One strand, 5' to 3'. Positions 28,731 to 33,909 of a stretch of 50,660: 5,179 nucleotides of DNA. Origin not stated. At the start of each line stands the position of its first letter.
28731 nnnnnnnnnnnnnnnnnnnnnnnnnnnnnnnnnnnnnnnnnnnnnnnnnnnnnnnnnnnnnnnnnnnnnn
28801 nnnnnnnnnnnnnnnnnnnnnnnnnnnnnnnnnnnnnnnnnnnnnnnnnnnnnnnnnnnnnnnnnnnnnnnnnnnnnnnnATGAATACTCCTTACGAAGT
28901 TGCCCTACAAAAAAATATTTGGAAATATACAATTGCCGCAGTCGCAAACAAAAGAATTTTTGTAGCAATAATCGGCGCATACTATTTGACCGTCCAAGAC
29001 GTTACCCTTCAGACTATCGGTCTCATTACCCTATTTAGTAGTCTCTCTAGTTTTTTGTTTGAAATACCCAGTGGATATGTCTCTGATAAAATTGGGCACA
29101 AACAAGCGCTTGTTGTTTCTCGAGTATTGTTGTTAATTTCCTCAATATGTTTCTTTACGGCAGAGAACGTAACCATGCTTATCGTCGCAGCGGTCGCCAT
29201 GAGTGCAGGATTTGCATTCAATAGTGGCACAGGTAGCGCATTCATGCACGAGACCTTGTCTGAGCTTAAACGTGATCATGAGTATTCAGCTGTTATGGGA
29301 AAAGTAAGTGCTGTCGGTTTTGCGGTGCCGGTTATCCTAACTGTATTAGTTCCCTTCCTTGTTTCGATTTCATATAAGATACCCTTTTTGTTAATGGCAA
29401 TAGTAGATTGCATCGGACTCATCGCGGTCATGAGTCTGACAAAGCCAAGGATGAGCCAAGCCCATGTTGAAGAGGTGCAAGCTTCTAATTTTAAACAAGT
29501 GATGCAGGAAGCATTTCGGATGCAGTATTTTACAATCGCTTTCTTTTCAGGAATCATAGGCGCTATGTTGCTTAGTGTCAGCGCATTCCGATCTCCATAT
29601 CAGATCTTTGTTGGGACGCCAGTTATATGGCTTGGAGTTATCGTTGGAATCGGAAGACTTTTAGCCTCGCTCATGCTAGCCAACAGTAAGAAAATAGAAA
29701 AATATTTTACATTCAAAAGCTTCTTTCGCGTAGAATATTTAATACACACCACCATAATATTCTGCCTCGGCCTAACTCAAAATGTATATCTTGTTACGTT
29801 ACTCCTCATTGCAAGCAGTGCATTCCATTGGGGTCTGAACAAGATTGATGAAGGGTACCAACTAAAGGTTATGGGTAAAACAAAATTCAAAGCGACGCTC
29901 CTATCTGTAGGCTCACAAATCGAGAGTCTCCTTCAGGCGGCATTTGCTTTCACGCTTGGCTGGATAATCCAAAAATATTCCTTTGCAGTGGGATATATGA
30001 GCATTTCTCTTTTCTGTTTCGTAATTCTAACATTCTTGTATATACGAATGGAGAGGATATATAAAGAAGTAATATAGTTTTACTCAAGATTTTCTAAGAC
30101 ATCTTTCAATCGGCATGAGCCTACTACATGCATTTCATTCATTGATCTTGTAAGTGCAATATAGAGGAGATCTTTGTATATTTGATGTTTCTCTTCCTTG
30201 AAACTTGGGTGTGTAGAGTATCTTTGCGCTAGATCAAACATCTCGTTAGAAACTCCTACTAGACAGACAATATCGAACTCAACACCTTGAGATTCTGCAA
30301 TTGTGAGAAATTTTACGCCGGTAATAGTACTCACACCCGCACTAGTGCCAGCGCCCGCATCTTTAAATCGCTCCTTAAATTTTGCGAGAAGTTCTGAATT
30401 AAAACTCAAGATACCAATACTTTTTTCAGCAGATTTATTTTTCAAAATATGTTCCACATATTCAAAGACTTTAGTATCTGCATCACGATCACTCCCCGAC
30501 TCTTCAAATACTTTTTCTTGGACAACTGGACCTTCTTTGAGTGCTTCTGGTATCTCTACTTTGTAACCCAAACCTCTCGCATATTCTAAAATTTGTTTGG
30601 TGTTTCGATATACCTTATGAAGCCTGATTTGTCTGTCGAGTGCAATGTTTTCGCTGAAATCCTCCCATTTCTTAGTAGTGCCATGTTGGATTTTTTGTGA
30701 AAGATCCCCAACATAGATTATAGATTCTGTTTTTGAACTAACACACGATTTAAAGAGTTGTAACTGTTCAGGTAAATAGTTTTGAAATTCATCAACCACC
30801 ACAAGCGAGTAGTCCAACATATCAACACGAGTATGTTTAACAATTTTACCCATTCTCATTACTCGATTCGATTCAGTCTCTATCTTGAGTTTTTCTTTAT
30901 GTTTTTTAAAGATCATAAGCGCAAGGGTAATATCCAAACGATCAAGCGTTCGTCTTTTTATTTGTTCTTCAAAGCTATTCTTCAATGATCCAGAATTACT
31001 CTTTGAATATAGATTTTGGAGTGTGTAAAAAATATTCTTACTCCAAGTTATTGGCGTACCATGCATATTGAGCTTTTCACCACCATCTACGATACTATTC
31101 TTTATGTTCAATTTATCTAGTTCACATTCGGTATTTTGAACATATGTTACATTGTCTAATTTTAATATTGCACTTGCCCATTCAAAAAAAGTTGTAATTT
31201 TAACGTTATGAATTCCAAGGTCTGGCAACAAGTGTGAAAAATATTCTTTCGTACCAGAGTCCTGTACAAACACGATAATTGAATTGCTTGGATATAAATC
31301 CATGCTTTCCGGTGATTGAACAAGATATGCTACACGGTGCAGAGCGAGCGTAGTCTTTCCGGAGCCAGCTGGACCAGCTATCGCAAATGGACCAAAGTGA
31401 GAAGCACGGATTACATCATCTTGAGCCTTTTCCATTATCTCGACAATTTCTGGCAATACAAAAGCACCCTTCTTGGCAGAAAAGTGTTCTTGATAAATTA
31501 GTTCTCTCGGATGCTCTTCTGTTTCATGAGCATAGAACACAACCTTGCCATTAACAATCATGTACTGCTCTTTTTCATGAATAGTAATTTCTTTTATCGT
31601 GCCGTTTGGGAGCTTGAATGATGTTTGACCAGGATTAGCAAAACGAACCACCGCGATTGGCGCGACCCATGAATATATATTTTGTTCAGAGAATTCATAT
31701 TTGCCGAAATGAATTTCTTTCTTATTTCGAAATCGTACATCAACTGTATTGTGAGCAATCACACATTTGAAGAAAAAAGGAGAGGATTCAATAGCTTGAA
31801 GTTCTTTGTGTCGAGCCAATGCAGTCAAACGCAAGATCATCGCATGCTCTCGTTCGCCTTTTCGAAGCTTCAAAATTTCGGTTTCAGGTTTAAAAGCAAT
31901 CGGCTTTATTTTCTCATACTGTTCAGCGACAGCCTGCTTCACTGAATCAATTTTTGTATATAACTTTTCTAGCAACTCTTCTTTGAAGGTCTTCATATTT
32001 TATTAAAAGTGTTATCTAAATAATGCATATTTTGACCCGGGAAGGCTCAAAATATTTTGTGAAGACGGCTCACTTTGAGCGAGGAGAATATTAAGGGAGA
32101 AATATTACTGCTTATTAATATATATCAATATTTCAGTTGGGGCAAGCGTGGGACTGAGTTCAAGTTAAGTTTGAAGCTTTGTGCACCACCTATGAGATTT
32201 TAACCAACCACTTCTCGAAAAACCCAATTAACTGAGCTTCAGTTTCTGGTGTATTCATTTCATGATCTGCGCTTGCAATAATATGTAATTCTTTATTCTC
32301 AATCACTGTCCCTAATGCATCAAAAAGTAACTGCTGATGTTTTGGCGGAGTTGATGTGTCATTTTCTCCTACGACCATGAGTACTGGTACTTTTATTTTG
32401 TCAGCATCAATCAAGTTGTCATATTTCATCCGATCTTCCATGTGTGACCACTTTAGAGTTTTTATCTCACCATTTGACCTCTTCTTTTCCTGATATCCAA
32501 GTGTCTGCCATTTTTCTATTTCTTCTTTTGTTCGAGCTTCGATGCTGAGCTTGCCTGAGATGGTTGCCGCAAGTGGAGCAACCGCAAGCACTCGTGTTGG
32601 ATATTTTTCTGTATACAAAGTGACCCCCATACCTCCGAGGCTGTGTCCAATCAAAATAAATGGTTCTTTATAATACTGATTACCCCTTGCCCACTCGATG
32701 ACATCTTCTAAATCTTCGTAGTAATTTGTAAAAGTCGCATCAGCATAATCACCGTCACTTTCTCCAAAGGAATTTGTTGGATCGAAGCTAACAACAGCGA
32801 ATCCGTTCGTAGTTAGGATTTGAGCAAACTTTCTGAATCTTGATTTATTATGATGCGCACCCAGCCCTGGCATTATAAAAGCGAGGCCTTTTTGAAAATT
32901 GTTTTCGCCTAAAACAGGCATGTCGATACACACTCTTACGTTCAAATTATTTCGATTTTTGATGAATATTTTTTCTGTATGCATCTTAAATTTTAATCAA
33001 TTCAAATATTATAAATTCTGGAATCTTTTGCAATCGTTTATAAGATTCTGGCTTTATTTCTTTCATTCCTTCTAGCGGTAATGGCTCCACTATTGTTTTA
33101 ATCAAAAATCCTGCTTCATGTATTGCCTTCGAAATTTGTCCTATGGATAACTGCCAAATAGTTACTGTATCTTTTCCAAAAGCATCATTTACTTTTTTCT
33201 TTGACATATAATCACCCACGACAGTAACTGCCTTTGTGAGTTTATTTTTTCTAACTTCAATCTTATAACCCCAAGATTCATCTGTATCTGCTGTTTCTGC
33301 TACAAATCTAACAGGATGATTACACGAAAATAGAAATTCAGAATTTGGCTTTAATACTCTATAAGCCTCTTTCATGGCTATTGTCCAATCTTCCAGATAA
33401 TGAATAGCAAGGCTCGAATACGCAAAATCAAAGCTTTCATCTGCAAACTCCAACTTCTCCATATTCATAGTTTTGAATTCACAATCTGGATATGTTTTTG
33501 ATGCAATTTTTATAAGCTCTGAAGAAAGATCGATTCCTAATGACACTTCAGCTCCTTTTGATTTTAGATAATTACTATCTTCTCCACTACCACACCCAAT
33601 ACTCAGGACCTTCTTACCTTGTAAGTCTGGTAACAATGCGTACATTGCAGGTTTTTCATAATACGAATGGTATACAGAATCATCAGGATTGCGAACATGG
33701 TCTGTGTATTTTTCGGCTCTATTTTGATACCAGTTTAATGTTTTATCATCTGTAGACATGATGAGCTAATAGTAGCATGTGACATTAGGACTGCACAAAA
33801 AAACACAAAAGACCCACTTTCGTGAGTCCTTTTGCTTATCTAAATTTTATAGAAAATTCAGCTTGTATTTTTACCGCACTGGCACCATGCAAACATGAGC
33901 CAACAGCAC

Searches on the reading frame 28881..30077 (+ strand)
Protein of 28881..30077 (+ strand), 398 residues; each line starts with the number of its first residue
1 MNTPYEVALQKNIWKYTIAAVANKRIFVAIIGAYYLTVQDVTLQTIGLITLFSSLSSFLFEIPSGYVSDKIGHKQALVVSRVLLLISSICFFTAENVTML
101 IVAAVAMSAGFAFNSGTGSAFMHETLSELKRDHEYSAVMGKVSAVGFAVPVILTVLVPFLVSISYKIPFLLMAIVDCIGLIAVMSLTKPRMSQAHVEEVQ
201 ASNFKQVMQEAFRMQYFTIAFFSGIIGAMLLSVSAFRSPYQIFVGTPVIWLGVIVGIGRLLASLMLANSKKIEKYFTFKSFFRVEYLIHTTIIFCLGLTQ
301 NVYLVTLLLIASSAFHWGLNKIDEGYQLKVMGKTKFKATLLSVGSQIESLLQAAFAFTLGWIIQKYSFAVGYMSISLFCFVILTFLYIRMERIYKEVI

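Call 6: search_protein_families(library=pfam, proteins=[window:28881-30077:+], max_evalue=0.01)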
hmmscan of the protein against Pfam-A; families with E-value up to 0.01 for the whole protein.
window:28881-30077:+ (398 aa): 2 families
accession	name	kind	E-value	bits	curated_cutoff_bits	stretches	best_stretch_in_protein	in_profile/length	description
PF07690.21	MFS_1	-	9.6e-20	71.2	33.4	1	20-311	8-302/347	Major Facilitator Superfamily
PF05977.19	MFS_3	-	0.0007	18.6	27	1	8-327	10-333/524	Transmembrane secretion effector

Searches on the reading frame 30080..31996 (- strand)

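Call 6: search_protein_families(library=pfam, proteins=[window:30080-31996:-], max_evalue=0.01)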
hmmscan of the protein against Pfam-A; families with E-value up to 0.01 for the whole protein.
window:30080-31996:- (638 aa): 12 families
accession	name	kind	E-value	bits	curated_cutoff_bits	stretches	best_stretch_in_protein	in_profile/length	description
PF00580.27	UvrD-helicase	-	2e-11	44.5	23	1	189-436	2-252/271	UvrD/REP helicase N-terminal domain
PF13245.12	AAA_19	-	8.5e-10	39.4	25.1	1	198-439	8-133/134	AAA domain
PF13087.12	AAA_12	-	5.2e-07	29.8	27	1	508-628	93-194/195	AAA domain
PF02562.22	PhoH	-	3.2e-06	27.2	27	1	385-437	109-160/205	PhoH-like protein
PF13361.12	UvrD_C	-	3.5e-06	27.1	25.6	1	558-622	284-343/350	UvrD-like helicase C-terminal domain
PF01443.25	Viral_helicase1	-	4e-06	27.2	21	1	376-625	41-227/228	Viral superfamily 1 RNA helicase core domain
PF13401.12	AAA_22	-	4.2e-05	24.3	27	0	202-290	6-76/130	AAA domain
PF13604.12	AAA_30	-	4.7e-05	23.7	27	0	387-468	81-159/191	AAA domain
PF13538.12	UvrD_C_2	-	0.0025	18.1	27.4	0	564-618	5-45/52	UvrD-like helicase C-terminal domain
PF25199.1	nSTAND_NTPase5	-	0.004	17.4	34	0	201-227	43-66/145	Novel STAND NTPase 5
PF13173.12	AAA_14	-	0.0045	17.4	27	0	203-297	4-85/129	AAA domain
PF09848.15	SLFN-g3_helicase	-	0.0087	15.8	24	0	205-227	5-27/354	Schlafen group 3, DNA/RNA helicase domain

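Call 8: search_protein_families(library=ncbifam, proteins=[window:30080-31996:-], max_evalue=0.01)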
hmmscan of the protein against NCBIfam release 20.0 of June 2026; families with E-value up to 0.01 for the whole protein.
window:30080-31996:- (638 aa): 9 families
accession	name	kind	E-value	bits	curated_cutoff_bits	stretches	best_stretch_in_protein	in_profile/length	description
NF041464.1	HelD_BACSU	equivalog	8.3e-34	116.6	419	2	35-278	68-301/779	RNA polymerase recycling motor HelD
NF041254.1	motor_HelR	exception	9.5e-17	60.5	750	2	184-271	184-269/706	RNA polymerase recycling motor ATPase HelR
NF041258.1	motor_HelR_2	exception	2.4e-14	52.5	1100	1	181-275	164-256/713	RNA polymerase recycling motor ATPase HelR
NF008743.0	PRK11773.1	equivalog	5.4e-14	51.5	965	2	551-624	544-612/720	DNA helicase II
TIGR01073.1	pcrA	equivalog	6.8e-14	51.2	911.2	2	186-473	3-289/725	DNA helicase PcrA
NF008276.0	PRK11054.1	equivalog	3.5e-13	48.9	543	2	205-379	214-381/684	DNA helicase IV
NF041465.1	HelD_MYCSM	equivalog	3.1e-12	45.4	1051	1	182-269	170-255/719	RNA polymerase recycling motor HelD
TIGR01075.1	uvrD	equivalog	4.1e-12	45.2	1144.45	2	557-624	545-607/715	DNA helicase II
TIGR01074.1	rep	equivalog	4.7e-08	31.8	951.45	1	201-476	14-289/668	DNA helicase Rep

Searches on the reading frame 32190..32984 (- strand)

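Call 6: search_protein_families(library=pfam, proteins=[window:32190-32984:-], max_evalue=0.01)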
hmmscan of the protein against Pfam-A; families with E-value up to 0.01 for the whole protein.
window:32190-32984:- (264 aa): 17 families
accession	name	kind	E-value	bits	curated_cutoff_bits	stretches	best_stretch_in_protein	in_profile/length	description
PF12146.15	Hydrolase_4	-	3.6e-23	82.5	27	2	32-150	4-119/239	Serine aminopeptidase, S33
PF00561.26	Abhydrolase_1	-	4.3e-17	63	25.8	1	37-140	5-102/245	alpha/beta hydrolase fold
PF00326.27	Peptidase_S9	-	2e-12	47.5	22.6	1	50-262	3-208/213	Prolyl oligopeptidase family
PF02129.25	Peptidase_S15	-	5.2e-10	39.9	23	1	57-145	47-133/262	X-Pro dipeptidyl-peptidase (S15 family)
PF12697.13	Abhydrolase_6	-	1.8e-08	35.8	26.3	1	39-241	5-204/217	Alpha/beta hydrolase family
PF08538.16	DUF1749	-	2.4e-05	24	24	0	51-188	50-189/299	Protein of unknown function (DUF1749)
PF01738.24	DLH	-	8.9e-05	22.6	21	1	190-248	135-193/217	Dienelactone hydrolase family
PF20408.4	Abhydrolase_11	-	9.1e-05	22.7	27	0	39-125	9-94/193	Alpha/beta hydrolase domain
PF05448.18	AXE1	-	0.00021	20.6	21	1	194-256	259-318/321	Acetyl xylan esterase (AXE1)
PF03959.19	FSH1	-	0.00054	20.1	21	1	186-235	148-200/211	Serine hydrolase (FSH1)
PF02273.21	Acyl_transf_2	-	0.0011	18.7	20.3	1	12-102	11-98/294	Acyl transferase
PF10142.15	PhoPQ_related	-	0.0011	18.2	20.3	1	129-261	193-322/367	PhoPQ-activated pathogenicity-related protein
PF08840.17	BAAT_C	-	0.0043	17.6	20.9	1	94-246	8-163/210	BAAT / Acyl-CoA thioester hydrolase C terminal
PF06028.17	DUF915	-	0.0048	16.7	22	0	83-129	80-125/255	Alpha/beta hydrolase of unknown function (DUF915)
PF02089.21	Palm_thioest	-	0.0052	17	26.8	1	36-135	3-100/254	Palmitoyl protein thioesterase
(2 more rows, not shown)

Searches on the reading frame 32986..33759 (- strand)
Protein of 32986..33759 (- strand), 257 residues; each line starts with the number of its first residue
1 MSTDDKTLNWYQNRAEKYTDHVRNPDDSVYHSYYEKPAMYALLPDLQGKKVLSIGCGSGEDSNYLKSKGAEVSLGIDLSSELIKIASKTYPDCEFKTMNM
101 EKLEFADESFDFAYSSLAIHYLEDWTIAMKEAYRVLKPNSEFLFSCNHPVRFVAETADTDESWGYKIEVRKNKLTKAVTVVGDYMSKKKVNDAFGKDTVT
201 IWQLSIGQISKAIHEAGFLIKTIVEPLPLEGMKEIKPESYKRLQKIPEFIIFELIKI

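Call 6: search_protein_families(library=pfam, proteins=[window:32986-33759:-], max_evalue=0.01)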
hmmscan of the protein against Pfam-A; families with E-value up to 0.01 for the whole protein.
window:32986-33759:- (257 aa): 10 families
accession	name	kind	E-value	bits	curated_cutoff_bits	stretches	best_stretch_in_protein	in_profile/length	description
PF08241.18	Methyltransf_11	-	2.6e-22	79.7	21.2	1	52-144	1-95/95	Methyltransferase domain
PF13649.12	Methyltransf_25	-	2.2e-19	70.4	27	1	51-139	1-96/97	Methyltransferase domain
PF13847.12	Methyltransf_31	-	3.3e-15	56.5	27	1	47-166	3-130/145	Methyltransferase domain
PF13489.12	Methyltransf_23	-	8.4e-15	55.3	27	1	41-145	16-117/164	Methyltransferase domain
PF08242.18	Methyltransf_12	-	1e-12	49.1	30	1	52-140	1-96/98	Methyltransferase domain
PF01209.24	Ubie_methyltran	-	9.5e-10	38.7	20.1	1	38-142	38-149/233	ubiE/COQ5 methyltransferase family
PF03141.22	Methyltransf_29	-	0.00012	21.2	23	1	48-165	118-224/506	Putative S-adenosyl-L-methionine-dependent methyltransferase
PF03848.20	TehB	-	0.00033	20.6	20.4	1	47-128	30-114/193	Tellurite resistance protein TehB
PF08003.17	Methyltransf_9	-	0.00068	19.1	23.8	1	41-80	109-148/315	Protein of unknown function (DUF1698)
PF07021.18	MetW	-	0.0013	18.8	21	1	47-135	13-101/193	Methionine biosynthesis protein MetW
